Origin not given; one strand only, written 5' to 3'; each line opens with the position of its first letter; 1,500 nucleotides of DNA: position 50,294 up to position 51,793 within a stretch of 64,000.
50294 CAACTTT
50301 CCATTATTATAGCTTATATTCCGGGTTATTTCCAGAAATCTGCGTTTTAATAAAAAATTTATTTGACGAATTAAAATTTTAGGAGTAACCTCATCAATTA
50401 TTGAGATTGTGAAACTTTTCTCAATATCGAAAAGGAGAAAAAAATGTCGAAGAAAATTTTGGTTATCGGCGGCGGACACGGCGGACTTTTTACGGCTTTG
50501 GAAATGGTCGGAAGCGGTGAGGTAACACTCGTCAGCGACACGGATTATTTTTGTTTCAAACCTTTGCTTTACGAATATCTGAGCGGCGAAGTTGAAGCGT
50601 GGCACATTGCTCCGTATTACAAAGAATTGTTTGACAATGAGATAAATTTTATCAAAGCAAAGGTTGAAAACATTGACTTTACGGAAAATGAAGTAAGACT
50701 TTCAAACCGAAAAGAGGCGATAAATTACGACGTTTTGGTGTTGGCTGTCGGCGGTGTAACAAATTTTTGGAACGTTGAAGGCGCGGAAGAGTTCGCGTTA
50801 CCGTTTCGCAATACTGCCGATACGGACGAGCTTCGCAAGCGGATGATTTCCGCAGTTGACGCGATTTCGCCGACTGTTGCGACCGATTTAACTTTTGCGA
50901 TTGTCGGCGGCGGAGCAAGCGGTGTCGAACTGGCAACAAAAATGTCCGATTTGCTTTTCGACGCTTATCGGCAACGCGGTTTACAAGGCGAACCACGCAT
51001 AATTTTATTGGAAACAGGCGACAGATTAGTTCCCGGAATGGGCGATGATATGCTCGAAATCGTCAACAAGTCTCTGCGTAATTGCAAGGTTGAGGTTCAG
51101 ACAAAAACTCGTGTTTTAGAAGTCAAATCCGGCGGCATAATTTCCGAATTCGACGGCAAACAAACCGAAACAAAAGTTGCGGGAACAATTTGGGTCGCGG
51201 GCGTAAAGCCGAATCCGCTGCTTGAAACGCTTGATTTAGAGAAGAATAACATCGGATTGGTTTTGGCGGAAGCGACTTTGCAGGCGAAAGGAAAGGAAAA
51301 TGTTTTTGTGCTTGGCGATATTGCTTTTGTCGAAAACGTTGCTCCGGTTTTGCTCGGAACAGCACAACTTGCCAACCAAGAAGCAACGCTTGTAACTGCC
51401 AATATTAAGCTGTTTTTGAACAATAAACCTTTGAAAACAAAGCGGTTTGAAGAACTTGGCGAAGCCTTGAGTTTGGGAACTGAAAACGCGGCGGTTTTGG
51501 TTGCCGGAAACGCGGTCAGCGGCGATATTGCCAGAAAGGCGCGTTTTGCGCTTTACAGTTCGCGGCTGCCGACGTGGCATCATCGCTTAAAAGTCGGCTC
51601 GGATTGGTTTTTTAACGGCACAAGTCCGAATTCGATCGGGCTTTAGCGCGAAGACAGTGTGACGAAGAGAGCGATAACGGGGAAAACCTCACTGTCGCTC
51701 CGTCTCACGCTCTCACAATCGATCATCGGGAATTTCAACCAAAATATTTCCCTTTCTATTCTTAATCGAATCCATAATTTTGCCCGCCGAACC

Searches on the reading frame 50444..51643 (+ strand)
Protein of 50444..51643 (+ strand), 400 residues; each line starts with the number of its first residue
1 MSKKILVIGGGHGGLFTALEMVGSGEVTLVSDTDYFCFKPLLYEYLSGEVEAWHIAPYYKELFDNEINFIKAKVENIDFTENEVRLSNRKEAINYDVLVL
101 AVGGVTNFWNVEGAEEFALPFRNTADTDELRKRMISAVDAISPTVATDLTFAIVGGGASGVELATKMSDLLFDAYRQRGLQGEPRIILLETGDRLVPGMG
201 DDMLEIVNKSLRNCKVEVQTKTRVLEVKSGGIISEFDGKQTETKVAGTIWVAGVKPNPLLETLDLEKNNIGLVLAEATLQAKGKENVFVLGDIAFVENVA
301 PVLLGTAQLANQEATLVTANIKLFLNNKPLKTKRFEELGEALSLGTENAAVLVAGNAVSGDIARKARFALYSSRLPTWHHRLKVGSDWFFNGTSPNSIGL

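Call 60: find_related_loci(query=window:50444-51643:+, collection=metagenome_contigs, flank=5000)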
Query window:50444-51643:+ (400 aa) in metagenome_contigs; peptide patterns used: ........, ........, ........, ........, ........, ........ (x = any residue, [..] = any of these).
150 stretches matched a pattern, but none encodes a relative of the query by tblastn (E <= 1e-3).
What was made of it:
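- Tried and rejected: A metagenome scan with the Ndh protein, meant to find an empty site with the sugar-transferase and ndh genes adjacent, found no relatives (call 60).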
